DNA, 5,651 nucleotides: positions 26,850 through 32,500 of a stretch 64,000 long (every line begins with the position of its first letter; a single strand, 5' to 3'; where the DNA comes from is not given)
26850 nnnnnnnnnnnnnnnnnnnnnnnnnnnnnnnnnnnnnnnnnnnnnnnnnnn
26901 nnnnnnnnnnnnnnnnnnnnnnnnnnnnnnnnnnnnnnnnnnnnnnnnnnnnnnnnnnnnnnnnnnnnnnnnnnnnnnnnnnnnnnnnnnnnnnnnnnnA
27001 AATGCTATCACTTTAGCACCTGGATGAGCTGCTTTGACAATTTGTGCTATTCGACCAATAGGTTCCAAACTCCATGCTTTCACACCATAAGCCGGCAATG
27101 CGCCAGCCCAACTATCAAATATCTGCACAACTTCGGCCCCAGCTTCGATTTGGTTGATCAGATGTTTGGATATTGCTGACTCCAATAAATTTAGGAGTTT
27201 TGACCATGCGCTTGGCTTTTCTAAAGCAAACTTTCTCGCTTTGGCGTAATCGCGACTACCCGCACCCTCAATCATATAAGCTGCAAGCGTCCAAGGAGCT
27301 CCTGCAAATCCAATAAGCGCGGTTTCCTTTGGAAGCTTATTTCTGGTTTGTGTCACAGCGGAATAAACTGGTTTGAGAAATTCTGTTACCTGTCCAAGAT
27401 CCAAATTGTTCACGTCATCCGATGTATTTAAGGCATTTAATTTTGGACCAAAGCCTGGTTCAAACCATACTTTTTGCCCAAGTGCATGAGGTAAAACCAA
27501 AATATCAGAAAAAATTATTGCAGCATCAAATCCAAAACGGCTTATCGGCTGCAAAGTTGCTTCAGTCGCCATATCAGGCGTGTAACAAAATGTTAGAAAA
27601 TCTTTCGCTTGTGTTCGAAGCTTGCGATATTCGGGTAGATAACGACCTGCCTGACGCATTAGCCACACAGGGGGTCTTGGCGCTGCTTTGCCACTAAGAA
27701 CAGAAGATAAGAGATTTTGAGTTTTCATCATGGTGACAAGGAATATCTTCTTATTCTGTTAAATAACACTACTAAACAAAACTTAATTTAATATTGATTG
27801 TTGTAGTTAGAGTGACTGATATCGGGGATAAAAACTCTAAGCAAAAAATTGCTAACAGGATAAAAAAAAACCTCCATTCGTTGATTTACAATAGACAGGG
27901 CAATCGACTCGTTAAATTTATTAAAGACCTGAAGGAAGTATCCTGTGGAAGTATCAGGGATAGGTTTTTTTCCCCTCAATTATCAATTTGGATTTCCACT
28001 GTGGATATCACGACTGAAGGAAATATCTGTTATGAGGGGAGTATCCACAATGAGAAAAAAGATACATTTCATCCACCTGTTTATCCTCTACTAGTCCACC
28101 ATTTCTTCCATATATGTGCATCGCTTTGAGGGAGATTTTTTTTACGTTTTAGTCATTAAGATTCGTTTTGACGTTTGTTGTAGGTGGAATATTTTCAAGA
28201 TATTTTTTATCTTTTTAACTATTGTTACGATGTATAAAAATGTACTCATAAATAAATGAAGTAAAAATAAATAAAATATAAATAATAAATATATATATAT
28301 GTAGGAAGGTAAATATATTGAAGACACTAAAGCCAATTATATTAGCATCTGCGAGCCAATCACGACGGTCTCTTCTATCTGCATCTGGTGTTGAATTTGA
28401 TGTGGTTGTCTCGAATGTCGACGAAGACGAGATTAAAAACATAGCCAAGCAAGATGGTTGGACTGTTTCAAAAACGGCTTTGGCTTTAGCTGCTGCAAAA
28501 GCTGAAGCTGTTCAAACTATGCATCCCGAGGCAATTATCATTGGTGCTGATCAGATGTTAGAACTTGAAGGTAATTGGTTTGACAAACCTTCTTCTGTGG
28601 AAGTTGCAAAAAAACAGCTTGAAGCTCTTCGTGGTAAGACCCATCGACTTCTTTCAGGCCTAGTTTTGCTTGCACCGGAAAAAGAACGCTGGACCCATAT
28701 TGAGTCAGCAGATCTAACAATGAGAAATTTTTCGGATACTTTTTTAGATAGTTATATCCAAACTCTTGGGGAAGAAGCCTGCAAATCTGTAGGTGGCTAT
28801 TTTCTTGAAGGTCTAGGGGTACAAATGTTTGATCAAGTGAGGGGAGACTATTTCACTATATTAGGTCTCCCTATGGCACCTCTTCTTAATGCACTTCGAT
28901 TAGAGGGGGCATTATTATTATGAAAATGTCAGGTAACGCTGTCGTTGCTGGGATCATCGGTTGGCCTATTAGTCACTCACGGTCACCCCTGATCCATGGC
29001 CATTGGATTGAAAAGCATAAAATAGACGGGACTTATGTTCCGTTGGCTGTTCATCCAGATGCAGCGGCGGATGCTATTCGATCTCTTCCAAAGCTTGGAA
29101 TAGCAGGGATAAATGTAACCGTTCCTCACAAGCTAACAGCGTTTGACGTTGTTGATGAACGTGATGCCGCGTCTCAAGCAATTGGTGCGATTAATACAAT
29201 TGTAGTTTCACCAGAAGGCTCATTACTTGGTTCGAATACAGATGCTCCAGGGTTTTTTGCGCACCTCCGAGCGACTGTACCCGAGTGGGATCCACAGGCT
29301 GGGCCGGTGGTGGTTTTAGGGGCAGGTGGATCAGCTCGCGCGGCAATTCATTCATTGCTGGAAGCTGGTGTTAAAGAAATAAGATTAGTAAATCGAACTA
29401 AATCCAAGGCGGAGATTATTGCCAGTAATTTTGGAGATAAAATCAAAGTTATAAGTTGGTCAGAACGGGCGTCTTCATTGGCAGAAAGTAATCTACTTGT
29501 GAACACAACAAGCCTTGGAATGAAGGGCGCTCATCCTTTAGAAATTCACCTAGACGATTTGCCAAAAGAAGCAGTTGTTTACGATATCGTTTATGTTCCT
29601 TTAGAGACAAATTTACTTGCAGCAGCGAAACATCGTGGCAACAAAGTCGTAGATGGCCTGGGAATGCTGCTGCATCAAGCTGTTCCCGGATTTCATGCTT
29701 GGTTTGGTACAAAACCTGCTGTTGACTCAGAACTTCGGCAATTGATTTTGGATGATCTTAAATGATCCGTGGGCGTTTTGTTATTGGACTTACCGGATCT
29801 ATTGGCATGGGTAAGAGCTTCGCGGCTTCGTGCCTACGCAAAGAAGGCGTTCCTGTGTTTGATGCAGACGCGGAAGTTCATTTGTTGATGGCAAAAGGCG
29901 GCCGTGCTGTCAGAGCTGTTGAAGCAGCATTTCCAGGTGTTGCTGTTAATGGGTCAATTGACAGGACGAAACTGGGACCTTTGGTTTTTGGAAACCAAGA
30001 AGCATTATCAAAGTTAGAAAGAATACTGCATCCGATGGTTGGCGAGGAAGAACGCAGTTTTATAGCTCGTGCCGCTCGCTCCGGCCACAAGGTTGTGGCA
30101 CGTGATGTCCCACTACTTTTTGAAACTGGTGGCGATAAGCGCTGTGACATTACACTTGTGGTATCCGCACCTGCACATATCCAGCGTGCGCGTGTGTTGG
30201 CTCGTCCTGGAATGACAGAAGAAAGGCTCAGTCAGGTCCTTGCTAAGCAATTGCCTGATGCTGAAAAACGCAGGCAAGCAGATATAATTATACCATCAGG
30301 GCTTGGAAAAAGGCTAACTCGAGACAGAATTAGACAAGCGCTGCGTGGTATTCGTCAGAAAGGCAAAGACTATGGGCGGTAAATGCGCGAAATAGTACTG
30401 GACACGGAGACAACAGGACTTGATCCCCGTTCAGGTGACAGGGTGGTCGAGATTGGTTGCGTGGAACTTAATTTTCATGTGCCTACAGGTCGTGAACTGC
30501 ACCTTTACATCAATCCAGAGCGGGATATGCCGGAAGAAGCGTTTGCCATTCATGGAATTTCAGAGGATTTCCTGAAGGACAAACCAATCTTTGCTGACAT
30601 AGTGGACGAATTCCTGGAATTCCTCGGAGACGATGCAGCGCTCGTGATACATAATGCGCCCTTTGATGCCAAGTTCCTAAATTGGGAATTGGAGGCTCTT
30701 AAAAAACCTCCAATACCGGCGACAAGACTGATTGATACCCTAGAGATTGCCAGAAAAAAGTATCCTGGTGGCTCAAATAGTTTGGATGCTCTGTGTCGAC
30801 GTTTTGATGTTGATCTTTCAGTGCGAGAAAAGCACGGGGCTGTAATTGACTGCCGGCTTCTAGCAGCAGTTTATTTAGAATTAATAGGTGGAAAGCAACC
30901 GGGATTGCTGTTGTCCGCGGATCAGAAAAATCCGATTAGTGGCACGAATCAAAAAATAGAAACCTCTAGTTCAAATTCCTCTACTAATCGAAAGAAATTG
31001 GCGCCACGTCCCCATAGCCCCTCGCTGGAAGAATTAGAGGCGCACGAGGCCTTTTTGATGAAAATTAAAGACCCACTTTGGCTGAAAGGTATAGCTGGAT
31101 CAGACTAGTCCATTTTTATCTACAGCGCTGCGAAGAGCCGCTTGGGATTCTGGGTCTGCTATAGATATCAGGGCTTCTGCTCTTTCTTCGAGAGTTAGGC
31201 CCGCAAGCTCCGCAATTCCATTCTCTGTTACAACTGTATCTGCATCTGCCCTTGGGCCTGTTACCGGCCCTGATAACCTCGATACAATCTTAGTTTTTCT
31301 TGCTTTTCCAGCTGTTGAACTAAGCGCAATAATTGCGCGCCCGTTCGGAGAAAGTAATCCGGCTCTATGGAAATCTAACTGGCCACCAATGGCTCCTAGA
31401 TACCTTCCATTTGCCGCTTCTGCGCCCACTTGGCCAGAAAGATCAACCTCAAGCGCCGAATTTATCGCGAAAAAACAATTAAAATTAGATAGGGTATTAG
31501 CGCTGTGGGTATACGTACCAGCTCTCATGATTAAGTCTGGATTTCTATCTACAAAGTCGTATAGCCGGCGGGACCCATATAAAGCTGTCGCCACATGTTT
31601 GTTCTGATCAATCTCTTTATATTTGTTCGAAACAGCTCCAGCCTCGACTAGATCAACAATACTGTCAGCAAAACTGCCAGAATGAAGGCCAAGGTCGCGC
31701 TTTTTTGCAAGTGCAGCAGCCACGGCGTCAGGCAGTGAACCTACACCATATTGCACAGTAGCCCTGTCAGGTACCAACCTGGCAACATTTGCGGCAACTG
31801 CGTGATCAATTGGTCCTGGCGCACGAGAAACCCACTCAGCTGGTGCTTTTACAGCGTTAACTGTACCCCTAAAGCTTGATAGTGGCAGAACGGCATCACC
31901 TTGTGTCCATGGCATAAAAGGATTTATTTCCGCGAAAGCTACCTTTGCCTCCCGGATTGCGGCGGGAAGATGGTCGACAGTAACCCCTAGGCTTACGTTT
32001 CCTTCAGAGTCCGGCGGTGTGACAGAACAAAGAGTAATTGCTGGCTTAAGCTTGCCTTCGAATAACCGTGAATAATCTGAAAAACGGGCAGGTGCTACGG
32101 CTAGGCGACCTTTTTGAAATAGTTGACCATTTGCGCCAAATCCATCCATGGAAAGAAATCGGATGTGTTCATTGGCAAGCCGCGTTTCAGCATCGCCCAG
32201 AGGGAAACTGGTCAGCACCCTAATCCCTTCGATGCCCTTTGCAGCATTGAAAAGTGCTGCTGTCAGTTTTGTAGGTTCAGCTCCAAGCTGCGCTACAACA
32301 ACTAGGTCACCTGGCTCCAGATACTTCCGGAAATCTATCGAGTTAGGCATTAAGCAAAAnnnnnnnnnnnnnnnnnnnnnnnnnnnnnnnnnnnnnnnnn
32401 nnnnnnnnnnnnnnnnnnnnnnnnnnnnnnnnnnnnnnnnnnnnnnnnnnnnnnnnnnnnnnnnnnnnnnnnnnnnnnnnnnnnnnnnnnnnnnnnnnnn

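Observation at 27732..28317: Probable chromosomal replication origin in the hemE-maf intergenic gap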

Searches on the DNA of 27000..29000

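Call 15: search_rna_families(source=window, start=27000, end=29000, threshold=evalue, max_evalue=1)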
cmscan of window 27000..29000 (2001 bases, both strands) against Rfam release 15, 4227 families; matches with E-value up to 1: 1.
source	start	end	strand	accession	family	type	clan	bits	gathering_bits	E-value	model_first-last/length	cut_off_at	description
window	27690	27736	-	RF00099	SNORD22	Gene; snRNA; snoRNA; CD-box;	-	20.1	50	0.4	1-126/126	no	Small nucleolar RNA SNORD22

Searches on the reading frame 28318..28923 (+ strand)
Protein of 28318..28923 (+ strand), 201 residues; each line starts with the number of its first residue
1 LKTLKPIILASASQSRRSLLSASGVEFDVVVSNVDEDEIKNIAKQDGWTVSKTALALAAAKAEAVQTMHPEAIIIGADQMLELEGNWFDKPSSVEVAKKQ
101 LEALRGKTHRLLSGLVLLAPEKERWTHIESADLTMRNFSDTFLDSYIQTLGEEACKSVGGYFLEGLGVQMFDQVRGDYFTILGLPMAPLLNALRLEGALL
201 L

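Call 4: search_protein_families(library=ncbifam, proteins=[window:28318-28923:+])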
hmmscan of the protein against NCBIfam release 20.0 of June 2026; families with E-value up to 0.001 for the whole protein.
window:28318-28923:+ (201 aa): 14 families
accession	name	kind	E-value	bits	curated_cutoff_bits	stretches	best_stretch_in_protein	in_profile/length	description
NF002690.0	PRK02478.1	equivalog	3.5e-58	196.4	269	1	6-198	4-196/199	Maf-like protein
TIGR00172.1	maf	subfamily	2.5e-35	121.6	117.15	1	5-194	3-185/185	Maf family nucleotide pyrophosphatase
NF010941.0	PRK14361.1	equivalog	3.5e-30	105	272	1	5-197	6-188/194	Maf-like protein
NF010942.0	PRK14362.1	equivalog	1.5e-28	99.5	290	1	3-199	10-201/210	Maf-like protein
NF000867.0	PRK00078.1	equivalog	7.7e-28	97.5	249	1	7-193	3-185/192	Maf-like protein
NF010943.0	PRK14363.1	equivalog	4.4e-26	91.7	273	1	7-190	3-177/204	Maf-like protein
NF010945.0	PRK14365.1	equivalog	5.1e-26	91.5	273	1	5-194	2-185/197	Maf-like protein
NF010948.0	PRK14368.1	equivalog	1.4e-25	89.8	291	1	3-199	3-192/193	Maf-like protein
NF010944.0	PRK14364.1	equivalog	4.3e-19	68.8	311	1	9-187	1-170/181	Maf-like protein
NF003403.0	PRK04694.1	equivalog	1.1e-18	67.6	300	1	8-187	3-178/190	Maf-like protein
NF010946.0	PRK14366.1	equivalog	1.6e-18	66.9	284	1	2-186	2-179/195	Maf-like protein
NF003141.0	PRK04056.1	equivalog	2e-16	60.2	161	1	7-193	2-180/181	septum formation inhibitor Maf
NF002401.0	PRK01441.1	equivalog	3.3e-16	59.4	317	1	2-194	2-193/207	Maf-like protein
NF010947.0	PRK14367.1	equivalog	2.5e-07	30.1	315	1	51-187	53-182/202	Maf-like protein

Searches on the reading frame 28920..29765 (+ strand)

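Call 4: search_protein_families(library=ncbifam, proteins=[window:28920-29765:+])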
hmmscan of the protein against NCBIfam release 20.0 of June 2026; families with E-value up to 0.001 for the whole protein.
window:28920-29765:+ (281 aa): 19 families
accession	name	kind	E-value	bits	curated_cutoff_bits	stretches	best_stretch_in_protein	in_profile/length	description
NF001312.0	PRK00258.1-4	equivalog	3.1e-113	377.8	295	1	4-280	6-282/285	shikimate dehydrogenase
TIGR00507.1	aroE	equivalog_domain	2.3e-68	230.3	200.2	1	10-274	3-264/270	shikimate dehydrogenase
NF001319.0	PRK00258.3-3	equivalog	7.9e-65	218.7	252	1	4-269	3-264/279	shikimate dehydrogenase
NF001314.0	PRK00258.2-2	equivalog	4.2e-63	213.1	248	1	2-275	2-283/290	shikimate dehydrogenase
NF001310.0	PRK00258.1-2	equivalog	2.6e-57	194.1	221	1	12-275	7-272/279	shikimate dehydrogenase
NF001315.0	PRK00258.2-4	equivalog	1.9e-51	175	413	1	1-269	1-273/284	shikimate dehydrogenase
NF009201.0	PRK12549.1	subfamily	2e-49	168.3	235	1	2-269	2-274/286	shikimate dehydrogenase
NF001311.0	PRK00258.1-3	equivalog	3.2e-49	167.6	235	1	9-268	7-261/279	shikimate dehydrogenase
NF001322.0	PRK00258.3-6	equivalog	5.8e-47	160.3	285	1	7-267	5-255/272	shikimate dehydrogenase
NF009200.0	PRK12548.1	subfamily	5.9e-45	153.9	432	1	2-269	4-281/289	shikimate dehydrogenase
NF001316.0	PRK00258.2-5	equivalog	1.2e-44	152.6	247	1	11-265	5-247/263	shikimate dehydrogenase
NF001313.0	PRK00258.2-1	equivalog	4.7e-41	141.2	431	1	2-270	4-281/290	shikimate dehydrogenase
TIGR01809.1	Shik-DH-AROM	equivalog_domain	6.4e-37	127.2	196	1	10-265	8-272/282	shikimate dehydrogenase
NF009390.0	PRK12749.1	equivalog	1.5e-33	116.4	349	1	8-265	8-274/288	quinate/shikimate dehydrogenase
NF009202.0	PRK12550.1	equivalog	6.5e-32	110.9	306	1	34-268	33-260/272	shikimate 5-dehydrogenase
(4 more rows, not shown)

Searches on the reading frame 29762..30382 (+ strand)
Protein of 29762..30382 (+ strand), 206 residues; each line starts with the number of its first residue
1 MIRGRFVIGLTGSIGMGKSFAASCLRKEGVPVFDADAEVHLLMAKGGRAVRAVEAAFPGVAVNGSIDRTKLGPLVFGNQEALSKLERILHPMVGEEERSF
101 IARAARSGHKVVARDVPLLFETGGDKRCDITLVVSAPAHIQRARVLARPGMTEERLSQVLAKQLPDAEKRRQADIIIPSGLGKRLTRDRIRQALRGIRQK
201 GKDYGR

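Call 5: search_protein_families(library=ncbifam, proteins=[window:29762-30382:+])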
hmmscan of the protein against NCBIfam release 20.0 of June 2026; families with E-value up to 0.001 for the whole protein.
window:29762-30382:+ (206 aa): 2 families
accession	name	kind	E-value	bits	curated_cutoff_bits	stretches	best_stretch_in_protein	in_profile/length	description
TIGR00152.1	TIGR00152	equivalog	7.5e-33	114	65.55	1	7-177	1-173/188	dephospho-CoA kinase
NF002879.0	PRK03333.1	equivalog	4e-29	101.8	215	1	7-179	3-175/395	dephospho-CoA kinase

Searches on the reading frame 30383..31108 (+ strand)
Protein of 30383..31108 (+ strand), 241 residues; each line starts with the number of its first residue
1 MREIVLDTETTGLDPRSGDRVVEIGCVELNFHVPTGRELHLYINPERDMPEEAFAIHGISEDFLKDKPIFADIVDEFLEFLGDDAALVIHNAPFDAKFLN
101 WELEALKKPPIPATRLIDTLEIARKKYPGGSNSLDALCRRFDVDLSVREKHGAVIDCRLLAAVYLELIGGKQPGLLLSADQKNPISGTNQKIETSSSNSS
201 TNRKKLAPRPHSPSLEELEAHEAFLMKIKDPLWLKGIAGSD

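Call 5: search_protein_families(library=ncbifam, proteins=[window:30383-31108:+])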
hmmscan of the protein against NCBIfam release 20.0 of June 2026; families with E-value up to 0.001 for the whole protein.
window:30383-31108:+ (241 aa): 26 families (the best 25 are shown)
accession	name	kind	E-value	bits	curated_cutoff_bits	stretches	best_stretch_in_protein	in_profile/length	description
TIGR01406.1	dnaQ_proteo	equivalog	1.4e-79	266.9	222.7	1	2-230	1-223/231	DNA polymerase III subunit epsilon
NF004316.1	PRK05711.1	equivalog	3.2e-79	265.9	196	1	1-229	1-224/234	DNA polymerase III subunit epsilon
TIGR00573.1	dnaq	subfamily_domain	1e-43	149.3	71.5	1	3-175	9-181/217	exonuclease, DNA polymerase III, epsilon subunit family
NF005289.0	PRK06807.1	equivalog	4.7e-27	95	335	1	4-167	11-168/313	3'-5' exonuclease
NF004964.0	PRK06310.1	equivalog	5.2e-26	91.5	236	1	4-167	10-170/250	DNA polymerase III subunit epsilon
NF001688.0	PRK00448.1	equivalog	1.2e-25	89.4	873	1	4-168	426-585/1445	PolC-type DNA polymerase III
TIGR01405.1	polC_Gram_pos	equivalog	1.1e-24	86.2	1043.45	1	4-168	192-351/1211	DNA polymerase III subunit alpha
NF005906.0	PRK07883.1-4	equivalog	1.2e-24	86.6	495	1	4-168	9-168/563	DEDD exonuclease domain-containing protein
NF005981.0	PRK08074.1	equivalog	1.3e-23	82.9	789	1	3-168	5-166/931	ATP-dependent DNA helicase DinG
NF005836.0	PRK07740.1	equivalog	8.2e-23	81.1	261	1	4-167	62-222/244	hypothetical protein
NF005905.0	PRK07883.1-3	equivalog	8.7e-22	77.4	508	1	4-168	27-188/581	DEDD exonuclease domain-containing protein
NF005907.0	PRK07883.1-5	equivalog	2.8e-21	75.5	454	1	4-159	31-183/584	DEDD exonuclease domain-containing protein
NF004963.0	PRK06309.1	equivalog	1.4e-20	73.9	245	1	3-171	4-166/232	DNA polymerase III subunit epsilon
TIGR01407.1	dinG_rel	hypoth_equivalog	2.2e-19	69.3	547.7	1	4-164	3-158/889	putative DnaQ family exonuclease/DinG family helicase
NF004719.0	PRK06063.1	equivalog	3.2e-19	69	389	1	5-164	20-173/331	DEDDh family exonuclease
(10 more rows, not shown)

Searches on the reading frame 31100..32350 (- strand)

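Call 5: search_protein_families(library=ncbifam, proteins=[window:31100-32350:-])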
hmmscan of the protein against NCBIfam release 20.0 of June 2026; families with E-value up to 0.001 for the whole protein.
window:31100-32350:- (416 aa): 5 families
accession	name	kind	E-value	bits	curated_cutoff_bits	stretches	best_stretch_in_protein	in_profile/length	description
TIGR03948.1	butyr_acet_CoA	equivalog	8.9e-56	189.5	674.8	1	58-406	70-430/445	butyryl-CoA:acetate CoA-transferase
NF053666.1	BtrAceCoATfers1341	equivalog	6.4e-16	58.3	740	1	191-410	246-459/492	butyryl-CoA:acetate CoA transferase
TIGR03458.1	YgfH_subfam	subfamily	3.4e-15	55.6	658.7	1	190-408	246-457/489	succinate CoA transferase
NF053853.1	ScActCoATferScpC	equivalog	3.6e-15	55.6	500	1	190-411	250-464/493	succinyl-CoA:acetate CoA-transferase ScpC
TIGR02428.1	pcaJ_scoB_fam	subfamily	2.2e-06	27.2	243.55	0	294-392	97-190/207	3-oxoacid CoA-transferase subunit B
